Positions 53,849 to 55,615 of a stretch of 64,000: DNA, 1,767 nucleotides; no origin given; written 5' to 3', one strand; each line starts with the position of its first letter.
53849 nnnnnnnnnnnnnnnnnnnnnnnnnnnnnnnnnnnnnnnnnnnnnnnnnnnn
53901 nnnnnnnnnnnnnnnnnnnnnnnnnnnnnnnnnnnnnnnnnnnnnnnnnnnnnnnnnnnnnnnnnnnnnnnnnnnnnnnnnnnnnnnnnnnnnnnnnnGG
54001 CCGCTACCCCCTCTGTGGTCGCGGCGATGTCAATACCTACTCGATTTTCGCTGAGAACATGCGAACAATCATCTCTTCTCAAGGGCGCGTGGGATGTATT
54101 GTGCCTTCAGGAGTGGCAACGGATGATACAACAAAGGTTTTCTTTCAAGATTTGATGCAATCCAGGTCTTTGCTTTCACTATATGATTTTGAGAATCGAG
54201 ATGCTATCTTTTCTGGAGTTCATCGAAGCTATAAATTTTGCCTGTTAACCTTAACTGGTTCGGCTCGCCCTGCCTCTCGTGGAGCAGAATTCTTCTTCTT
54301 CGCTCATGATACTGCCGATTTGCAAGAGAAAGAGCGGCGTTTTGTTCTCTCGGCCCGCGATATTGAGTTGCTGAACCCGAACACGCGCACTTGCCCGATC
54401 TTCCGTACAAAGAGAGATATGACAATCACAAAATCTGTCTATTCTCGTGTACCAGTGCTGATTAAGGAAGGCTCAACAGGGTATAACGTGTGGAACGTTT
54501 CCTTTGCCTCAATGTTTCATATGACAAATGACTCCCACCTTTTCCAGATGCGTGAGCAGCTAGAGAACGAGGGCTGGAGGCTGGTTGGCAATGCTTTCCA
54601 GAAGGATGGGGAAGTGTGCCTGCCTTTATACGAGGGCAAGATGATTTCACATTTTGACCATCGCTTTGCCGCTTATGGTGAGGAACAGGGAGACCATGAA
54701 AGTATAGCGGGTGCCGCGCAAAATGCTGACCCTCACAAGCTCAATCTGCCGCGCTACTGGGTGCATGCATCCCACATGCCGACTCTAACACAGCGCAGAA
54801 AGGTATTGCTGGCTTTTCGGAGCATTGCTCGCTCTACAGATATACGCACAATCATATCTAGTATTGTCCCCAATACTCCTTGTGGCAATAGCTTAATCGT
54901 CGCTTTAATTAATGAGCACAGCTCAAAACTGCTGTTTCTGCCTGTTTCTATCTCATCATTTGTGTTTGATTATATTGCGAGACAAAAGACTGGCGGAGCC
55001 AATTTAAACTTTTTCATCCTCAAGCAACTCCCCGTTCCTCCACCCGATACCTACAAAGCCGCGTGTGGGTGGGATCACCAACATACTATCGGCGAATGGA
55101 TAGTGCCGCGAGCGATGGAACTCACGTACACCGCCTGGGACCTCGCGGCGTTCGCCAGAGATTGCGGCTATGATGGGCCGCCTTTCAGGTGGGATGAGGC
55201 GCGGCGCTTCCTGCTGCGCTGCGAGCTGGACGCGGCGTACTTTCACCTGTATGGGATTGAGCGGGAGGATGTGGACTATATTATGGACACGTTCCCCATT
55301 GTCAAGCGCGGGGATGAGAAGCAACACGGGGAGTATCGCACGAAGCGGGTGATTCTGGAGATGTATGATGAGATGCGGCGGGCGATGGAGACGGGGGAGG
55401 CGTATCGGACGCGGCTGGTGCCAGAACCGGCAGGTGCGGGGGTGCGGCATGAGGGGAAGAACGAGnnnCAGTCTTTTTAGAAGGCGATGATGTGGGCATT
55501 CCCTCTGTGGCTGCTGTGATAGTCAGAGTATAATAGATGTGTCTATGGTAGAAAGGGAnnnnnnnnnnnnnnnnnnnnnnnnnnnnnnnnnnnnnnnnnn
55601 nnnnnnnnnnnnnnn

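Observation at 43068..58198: Four-gene helicase/methyltransferase defence island resembling class-1 DISARM but with non-canonical architecture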

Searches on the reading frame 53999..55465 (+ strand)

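Call 58: search_protein_families(library=pfam, proteins=[window:53999-55465:+], max_evalue=1)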
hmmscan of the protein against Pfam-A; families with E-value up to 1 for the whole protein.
window:53999-55465:+ (489 aa): 1 family
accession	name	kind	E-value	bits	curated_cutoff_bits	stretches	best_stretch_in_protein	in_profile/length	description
PF07669.17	Eco57I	-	0.0022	18.5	25.3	1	8-71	107-171/171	Eco57I restriction-modification methylase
